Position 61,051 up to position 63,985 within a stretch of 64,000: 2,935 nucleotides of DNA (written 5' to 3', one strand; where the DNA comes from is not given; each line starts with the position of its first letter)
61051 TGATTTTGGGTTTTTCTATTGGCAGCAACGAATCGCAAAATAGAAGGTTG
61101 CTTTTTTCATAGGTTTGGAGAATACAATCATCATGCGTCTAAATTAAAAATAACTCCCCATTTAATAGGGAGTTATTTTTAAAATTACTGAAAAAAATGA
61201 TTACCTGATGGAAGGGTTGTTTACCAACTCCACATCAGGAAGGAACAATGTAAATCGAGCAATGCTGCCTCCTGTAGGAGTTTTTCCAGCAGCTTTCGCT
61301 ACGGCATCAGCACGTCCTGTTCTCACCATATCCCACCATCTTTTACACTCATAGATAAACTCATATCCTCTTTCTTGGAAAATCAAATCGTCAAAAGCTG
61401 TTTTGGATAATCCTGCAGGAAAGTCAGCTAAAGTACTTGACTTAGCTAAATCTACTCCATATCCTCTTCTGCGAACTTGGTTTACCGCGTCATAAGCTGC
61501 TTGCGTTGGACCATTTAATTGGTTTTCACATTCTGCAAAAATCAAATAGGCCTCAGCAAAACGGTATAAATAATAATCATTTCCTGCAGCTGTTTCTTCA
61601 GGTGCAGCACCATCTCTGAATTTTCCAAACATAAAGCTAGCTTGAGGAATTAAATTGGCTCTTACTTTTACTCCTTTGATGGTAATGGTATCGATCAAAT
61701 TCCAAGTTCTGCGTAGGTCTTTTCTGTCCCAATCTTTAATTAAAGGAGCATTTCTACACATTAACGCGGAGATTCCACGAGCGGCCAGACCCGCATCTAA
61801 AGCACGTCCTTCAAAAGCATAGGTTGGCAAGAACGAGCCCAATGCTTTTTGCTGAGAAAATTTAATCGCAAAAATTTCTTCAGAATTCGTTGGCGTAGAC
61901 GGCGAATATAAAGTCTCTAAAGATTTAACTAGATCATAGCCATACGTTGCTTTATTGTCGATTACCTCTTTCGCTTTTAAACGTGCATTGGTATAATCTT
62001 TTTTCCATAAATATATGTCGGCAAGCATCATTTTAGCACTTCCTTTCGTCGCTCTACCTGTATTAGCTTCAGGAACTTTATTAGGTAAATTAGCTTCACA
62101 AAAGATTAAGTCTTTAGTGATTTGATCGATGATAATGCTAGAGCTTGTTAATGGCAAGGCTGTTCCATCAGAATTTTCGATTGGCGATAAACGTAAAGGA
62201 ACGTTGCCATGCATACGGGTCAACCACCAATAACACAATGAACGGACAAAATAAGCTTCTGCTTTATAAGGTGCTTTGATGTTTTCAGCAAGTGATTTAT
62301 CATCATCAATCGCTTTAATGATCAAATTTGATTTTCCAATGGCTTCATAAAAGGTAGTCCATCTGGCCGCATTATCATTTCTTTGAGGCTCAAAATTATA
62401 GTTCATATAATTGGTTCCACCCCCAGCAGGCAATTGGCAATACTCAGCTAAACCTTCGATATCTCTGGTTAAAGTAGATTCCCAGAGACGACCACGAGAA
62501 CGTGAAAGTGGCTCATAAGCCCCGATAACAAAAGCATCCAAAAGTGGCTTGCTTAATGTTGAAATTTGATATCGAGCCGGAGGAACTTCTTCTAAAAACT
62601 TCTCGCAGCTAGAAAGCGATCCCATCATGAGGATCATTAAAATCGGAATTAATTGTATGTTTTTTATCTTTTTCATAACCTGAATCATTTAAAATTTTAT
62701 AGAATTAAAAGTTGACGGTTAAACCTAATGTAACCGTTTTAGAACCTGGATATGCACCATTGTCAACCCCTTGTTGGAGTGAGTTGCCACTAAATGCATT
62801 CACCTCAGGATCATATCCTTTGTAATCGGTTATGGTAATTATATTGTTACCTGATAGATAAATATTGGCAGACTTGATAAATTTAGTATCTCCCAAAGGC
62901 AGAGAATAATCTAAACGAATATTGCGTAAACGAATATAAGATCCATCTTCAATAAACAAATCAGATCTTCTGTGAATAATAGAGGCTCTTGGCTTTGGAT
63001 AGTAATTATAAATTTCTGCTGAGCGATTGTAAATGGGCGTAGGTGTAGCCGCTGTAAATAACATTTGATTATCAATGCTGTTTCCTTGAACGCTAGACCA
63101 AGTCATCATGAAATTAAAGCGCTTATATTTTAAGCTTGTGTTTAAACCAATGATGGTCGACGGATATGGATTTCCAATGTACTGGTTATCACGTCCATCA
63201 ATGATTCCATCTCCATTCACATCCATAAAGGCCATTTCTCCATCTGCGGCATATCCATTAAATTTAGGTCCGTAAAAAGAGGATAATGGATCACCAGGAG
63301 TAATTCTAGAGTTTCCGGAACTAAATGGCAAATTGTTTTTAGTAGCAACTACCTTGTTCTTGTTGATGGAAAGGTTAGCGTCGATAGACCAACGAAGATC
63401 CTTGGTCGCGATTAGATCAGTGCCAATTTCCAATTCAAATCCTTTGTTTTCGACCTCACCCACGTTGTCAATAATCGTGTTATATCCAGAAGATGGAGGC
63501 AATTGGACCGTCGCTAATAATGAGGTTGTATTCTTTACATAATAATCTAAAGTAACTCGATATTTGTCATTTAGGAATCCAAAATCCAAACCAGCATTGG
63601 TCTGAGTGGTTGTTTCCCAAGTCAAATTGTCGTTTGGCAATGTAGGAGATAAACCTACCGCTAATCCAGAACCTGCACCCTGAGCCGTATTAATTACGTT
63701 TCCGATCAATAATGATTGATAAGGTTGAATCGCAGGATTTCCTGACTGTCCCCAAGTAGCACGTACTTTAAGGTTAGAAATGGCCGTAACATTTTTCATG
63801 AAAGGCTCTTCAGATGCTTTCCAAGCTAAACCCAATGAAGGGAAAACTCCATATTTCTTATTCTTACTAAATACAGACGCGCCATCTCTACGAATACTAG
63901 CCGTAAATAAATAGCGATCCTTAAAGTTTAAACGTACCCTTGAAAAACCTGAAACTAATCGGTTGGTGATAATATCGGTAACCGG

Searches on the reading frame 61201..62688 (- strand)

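Call 10: search_protein_families(library=pfam, proteins=[window:61201-62688:-], max_evalue=0.001)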
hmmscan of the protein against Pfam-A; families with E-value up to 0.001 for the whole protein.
window:61201-62688:- (495 aa): 2 families
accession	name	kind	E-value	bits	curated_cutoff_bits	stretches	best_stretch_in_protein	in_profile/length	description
PF07980.17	SusD_RagB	-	2.9e-22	80.1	23.1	1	352-467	133-245/297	SusD family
PF14322.12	SusD-like_3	-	1.9e-15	58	27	1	30-227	1-191/191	Starch-binding associating with outer membrane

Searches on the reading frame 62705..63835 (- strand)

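Call 10: search_protein_families(library=pfam, proteins=[window:62705-63835:-], max_evalue=0.001)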
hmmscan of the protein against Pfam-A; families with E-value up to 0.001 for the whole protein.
window:62705-63835:- (376 aa): 1 family
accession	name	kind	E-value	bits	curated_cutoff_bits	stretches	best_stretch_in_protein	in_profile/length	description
PF00593.30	TonB_dep_Rec_b-barrel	-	3.1e-15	57.4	27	1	18-332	227-436/436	TonB dependent receptor-like, beta-barrel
